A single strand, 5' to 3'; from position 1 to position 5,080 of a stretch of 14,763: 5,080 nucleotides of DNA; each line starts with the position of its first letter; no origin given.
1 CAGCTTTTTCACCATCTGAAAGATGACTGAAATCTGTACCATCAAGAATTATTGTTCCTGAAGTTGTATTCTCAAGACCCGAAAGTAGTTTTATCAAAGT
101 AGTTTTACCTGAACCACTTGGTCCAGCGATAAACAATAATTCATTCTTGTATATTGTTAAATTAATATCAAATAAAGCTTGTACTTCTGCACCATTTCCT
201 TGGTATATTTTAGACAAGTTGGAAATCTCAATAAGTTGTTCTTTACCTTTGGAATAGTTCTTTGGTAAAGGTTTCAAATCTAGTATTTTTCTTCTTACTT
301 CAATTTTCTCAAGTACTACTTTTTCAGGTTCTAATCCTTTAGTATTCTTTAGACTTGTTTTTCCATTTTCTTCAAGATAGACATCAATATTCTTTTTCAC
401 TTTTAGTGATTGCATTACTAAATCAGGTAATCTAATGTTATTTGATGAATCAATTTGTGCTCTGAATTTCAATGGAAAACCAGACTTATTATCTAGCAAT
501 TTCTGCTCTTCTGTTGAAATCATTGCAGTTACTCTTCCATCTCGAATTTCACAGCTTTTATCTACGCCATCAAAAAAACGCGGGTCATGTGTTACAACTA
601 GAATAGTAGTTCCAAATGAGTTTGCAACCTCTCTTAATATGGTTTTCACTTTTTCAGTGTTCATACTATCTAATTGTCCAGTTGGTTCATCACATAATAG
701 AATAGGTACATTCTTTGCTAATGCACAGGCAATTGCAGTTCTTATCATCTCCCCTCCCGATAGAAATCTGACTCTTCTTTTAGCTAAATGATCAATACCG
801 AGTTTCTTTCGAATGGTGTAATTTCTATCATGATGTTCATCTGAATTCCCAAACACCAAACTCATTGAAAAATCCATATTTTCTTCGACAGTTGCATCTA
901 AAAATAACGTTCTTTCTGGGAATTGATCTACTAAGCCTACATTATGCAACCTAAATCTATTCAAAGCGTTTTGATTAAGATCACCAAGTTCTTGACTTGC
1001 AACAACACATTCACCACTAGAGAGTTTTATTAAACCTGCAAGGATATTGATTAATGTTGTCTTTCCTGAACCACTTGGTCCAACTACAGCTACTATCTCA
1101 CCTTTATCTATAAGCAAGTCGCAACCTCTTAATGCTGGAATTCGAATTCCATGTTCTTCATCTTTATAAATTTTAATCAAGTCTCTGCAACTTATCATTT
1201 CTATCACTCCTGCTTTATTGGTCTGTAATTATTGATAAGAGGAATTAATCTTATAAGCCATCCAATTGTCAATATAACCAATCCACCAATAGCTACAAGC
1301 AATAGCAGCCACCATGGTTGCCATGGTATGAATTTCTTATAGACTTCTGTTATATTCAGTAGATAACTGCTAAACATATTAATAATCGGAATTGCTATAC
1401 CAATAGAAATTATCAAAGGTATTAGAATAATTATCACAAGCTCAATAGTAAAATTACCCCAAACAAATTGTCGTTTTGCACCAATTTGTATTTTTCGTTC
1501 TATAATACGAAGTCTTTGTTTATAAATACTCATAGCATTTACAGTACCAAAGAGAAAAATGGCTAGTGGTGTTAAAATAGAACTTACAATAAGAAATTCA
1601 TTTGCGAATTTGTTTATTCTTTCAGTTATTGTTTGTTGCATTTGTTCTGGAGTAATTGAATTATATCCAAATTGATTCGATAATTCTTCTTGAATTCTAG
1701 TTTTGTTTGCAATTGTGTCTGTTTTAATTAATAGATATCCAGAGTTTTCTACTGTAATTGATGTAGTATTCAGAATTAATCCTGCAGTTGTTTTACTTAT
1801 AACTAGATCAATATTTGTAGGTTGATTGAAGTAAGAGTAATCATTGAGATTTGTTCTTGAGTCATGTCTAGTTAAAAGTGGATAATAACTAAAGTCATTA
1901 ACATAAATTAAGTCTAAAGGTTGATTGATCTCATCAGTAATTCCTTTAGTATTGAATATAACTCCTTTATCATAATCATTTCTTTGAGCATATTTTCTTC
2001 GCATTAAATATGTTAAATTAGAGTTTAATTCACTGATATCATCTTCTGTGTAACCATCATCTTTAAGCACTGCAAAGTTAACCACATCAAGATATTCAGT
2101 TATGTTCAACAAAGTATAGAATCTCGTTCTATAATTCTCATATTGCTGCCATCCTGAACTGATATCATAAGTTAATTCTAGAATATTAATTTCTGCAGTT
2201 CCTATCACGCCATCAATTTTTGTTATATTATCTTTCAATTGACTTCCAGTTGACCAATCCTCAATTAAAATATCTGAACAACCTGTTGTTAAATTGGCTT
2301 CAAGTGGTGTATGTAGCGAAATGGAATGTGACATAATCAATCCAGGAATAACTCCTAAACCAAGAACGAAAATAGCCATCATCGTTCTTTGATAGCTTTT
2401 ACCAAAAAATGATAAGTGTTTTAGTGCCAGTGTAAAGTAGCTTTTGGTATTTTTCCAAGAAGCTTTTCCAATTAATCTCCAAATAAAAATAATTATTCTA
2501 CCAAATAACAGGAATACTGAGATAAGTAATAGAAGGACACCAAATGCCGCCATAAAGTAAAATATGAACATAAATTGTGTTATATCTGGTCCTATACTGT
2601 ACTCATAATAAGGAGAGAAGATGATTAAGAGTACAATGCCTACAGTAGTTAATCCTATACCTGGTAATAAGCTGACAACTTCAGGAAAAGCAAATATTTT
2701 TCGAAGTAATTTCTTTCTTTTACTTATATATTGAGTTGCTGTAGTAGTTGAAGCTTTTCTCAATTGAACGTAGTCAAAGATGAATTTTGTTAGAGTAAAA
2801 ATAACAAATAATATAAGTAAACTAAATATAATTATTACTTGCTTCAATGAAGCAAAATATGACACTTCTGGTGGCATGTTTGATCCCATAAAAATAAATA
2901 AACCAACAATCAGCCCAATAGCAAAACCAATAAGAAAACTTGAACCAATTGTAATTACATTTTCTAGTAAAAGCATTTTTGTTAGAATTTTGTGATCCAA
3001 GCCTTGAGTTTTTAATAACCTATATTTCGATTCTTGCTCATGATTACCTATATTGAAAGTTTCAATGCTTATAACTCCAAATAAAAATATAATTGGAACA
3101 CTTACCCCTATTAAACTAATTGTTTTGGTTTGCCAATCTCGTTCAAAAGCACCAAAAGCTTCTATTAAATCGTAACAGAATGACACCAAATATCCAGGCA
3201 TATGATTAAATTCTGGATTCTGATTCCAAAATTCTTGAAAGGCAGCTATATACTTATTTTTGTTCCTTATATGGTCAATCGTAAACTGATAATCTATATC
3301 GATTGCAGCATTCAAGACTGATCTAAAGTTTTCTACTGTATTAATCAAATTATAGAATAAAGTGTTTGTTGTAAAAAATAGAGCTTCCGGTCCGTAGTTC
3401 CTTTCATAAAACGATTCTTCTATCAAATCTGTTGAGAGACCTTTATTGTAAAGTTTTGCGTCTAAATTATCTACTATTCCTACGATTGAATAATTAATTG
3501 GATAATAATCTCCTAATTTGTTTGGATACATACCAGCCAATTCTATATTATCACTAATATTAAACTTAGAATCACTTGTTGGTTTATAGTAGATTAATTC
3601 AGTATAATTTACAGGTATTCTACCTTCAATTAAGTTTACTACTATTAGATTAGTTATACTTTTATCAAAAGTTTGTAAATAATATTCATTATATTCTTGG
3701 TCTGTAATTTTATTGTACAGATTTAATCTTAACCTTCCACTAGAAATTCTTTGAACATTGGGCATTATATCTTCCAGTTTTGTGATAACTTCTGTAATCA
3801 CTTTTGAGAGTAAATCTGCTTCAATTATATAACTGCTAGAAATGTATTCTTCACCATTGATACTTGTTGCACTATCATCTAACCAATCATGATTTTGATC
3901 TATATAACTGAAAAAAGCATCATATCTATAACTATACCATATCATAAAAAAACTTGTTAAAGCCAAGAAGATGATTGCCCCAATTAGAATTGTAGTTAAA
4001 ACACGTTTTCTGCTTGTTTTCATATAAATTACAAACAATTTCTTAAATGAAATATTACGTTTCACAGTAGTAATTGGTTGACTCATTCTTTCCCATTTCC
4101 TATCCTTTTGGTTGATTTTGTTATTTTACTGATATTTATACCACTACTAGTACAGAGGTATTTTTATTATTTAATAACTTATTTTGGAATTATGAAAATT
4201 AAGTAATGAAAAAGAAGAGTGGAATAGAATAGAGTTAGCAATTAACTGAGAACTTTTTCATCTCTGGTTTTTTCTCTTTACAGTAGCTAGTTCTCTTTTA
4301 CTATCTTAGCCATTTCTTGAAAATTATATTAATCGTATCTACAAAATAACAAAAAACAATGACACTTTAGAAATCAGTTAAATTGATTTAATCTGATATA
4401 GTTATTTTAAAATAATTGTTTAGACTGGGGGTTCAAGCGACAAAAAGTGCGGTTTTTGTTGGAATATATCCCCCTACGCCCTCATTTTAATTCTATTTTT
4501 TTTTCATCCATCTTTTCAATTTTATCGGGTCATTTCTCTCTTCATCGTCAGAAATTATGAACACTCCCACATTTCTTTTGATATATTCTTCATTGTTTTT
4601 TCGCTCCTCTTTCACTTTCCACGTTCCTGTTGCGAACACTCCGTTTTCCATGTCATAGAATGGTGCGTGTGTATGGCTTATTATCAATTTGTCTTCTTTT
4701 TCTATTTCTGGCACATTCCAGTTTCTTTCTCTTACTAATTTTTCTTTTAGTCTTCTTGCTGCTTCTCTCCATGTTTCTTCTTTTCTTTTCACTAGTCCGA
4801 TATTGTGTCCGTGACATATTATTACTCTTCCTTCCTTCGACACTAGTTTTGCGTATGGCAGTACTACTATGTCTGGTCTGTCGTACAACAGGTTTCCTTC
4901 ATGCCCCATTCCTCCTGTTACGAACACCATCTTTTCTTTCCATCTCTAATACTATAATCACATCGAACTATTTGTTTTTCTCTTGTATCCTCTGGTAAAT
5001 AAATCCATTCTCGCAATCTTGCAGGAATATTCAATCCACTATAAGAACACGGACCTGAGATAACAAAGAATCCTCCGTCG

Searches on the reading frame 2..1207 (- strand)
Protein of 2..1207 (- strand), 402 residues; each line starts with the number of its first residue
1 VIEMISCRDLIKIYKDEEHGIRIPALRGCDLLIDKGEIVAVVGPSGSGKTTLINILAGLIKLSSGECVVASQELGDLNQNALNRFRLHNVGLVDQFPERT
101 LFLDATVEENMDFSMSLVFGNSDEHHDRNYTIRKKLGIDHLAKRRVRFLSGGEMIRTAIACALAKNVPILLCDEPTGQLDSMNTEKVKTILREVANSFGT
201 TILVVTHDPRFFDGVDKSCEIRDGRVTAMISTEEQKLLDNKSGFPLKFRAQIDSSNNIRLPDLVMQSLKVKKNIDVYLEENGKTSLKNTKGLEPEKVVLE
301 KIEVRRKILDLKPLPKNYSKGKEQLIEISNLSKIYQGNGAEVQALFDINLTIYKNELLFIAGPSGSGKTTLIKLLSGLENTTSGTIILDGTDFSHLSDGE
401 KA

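Call 3: search_protein_families(library=pfam, proteins=[window:2-1207:-], max_evalue=0.01)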
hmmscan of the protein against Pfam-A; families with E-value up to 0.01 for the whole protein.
window:2-1207:- (402 aa): 58 families (the best 25 are shown)
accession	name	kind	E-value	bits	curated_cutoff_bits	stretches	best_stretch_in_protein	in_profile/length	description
PF00005.33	ABC_tran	-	8.5e-44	149.9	25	2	27-176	2-136/137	ABC transporter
PF13304.12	AAA_21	-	1e-11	45.9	27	1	38-137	1-96/304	AAA domain, putative AbiEii toxin, Type IV TA system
PF02463.25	SMC_N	-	9.3e-10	38.7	40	1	37-222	25-212/220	RecF/RecN/SMC N terminal domain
PF03193.22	RsgA_GTPase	-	7.3e-09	36.1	30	1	35-66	105-136/174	RsgA GTPase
PF20720.3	nSTAND3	-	3.1e-08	33.9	27.2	1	33-80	14-60/155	Novel STAND NTPase 3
PF13191.12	AAA_16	-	4e-08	34.4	32.6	1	36-69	24-62/167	AAA ATPase domain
PF13555.12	AAA_29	-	8.1e-08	32.3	27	1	33-54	19-40/61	P-loop containing region of AAA domain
PF13401.12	AAA_22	-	8.2e-08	33.1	27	0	37-60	6-29/130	AAA domain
PF03215.21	Rad17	-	1.7e-07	31.8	23.8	1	350-377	40-67/186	Rad17 P-loop domain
PF13238.12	AAA_18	-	3.8e-07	31.1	29.4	0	359-384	2-25/128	AAA domain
PF20703.3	nSTAND1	-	2.4e-06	27.9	27.1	0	35-63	32-58/379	Novel STAND NTPase 1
PF13604.12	AAA_30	-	3.6e-06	27.3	27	0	34-68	16-50/191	AAA domain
PF06414.18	Zeta_toxin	-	5.9e-06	26.3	22.3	1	356-393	17-54/199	Zeta toxin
PF13476.12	AAA_23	-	8.9e-06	26.9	27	0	37-57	20-40/201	AAA domain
PF13481.12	AAA_25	-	9.1e-06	25.9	27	0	31-53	28-50/195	AAA domain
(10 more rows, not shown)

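Call 4: search_protein_families(library=padloc, proteins=[window:2-1207:-], max_evalue=0.01)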
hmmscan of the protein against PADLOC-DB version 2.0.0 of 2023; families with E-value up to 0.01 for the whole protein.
window:2-1207:- (402 aa): 43 families (the best 25 are shown)
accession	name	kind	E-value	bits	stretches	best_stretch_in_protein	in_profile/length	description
PDLC04135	mad3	-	1.5e-35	121.4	3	142-235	257-353/374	mads_3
PDLC04140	mad8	-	5.2e-17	60.3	2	26-213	17-238/314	mads_8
PDLC02980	AriA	-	2.1e-13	48.9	2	38-138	1-97/304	-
PDLC02914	ATPase-Toprim_I-B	-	1e-09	36.2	0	347-380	17-50/443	-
PDLC04182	HEC-01A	-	1.6e-07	28.7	0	164-216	301-355/406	-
PDLC03859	LmuB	-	3.3e-07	27.9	0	165-213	535-590/611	-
PDLC02335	AbiLi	-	3.5e-07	27.6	0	344-380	71-101/326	AbiLi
PDLC04164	AriA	-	3.4e-06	24.8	0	38-61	29-52/253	-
PDLC05065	PDC-S68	-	1.1e-05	21.4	1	351-388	616-653/1221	-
PDLC03924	MkoC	-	1.5e-05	21.3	1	34-54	264-284/1136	-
PDLC03865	LmuB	-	2.5e-05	20.7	1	165-213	926-979/1007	-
PDLC00290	PtuA1|PtuA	-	3.8e-05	21.2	0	354-378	22-46/414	AAA ATPase domain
PDLC04144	HEC-01B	-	4e-05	20.9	0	36-76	23-63/395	-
PDLC04213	HEC-02A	-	4.2e-05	21.2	0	162-209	228-273/337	-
PDLC02979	AriA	-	0.00011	20.1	0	35-80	23-75/373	-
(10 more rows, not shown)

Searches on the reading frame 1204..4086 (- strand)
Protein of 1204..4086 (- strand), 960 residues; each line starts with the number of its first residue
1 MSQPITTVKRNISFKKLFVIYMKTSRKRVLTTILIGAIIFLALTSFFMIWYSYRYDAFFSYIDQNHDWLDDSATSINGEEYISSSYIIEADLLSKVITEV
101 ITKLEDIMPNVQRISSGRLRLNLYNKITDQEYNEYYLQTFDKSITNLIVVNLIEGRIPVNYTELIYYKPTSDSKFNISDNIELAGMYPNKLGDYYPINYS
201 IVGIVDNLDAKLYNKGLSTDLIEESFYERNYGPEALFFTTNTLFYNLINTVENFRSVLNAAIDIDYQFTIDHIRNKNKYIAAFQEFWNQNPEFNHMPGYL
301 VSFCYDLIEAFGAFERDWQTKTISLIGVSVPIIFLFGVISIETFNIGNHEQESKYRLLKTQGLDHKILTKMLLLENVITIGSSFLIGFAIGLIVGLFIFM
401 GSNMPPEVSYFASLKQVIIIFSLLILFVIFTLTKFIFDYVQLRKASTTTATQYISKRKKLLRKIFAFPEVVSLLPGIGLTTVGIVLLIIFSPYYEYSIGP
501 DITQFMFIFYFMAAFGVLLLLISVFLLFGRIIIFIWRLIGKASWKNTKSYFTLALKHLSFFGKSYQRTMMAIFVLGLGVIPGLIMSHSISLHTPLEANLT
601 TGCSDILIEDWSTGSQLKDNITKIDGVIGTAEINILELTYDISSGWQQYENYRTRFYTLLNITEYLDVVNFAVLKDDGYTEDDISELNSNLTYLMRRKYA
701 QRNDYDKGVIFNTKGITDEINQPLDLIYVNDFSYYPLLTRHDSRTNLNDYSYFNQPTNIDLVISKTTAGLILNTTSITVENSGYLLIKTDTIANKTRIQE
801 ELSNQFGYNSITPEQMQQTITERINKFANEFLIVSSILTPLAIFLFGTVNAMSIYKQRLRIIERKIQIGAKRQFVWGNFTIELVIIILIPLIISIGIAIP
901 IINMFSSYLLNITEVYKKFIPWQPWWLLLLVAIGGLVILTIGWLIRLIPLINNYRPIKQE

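Call 3: search_protein_families(library=pfam, proteins=[window:1204-4086:-], max_evalue=0.01)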
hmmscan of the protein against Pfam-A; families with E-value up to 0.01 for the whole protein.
window:1204-4086:- (960 aa): 1 family
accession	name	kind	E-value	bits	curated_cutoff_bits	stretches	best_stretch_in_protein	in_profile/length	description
PF02687.27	FtsX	-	1.9e-07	31.6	25.5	2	833-945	2-110/120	FtsX-like permease C-terminal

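Call 4: search_protein_families(library=padloc, proteins=[window:1204-4086:-], max_evalue=0.01)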
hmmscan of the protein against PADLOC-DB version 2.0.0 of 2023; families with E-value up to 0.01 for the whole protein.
window:1204-4086:- (960 aa): 0 families

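Call 9: search_protein_families(library=ncbifam, proteins=[window:1204-4086:-], max_evalue=0.1)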
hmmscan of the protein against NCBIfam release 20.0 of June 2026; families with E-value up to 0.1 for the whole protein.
window:1204-4086:- (960 aa): 0 families

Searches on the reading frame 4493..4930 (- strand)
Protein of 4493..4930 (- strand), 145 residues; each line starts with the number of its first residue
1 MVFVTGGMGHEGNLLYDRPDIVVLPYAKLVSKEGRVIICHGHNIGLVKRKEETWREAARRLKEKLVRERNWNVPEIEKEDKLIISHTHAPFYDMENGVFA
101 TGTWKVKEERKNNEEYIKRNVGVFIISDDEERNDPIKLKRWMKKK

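Call 3: search_protein_families(library=pfam, proteins=[window:4493-4930:-], max_evalue=0.01)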
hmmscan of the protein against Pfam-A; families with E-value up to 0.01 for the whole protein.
window:4493-4930:- (145 aa): 1 family
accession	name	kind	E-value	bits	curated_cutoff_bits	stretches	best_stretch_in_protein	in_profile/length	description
PF00149.33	Metallophos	-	0.0074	17.2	21.5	1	17-95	93-160/191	Calcineurin-like phosphoesterase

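Call 4: search_protein_families(library=padloc, proteins=[window:4493-4930:-], max_evalue=0.01)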
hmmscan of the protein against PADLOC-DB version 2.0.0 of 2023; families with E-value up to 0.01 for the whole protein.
window:4493-4930:- (145 aa): 0 families

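Call 9: search_protein_families(library=ncbifam, proteins=[window:4493-4930:-], max_evalue=0.1)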
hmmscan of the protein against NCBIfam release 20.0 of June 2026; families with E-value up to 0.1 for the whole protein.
window:4493-4930:- (145 aa): 0 families
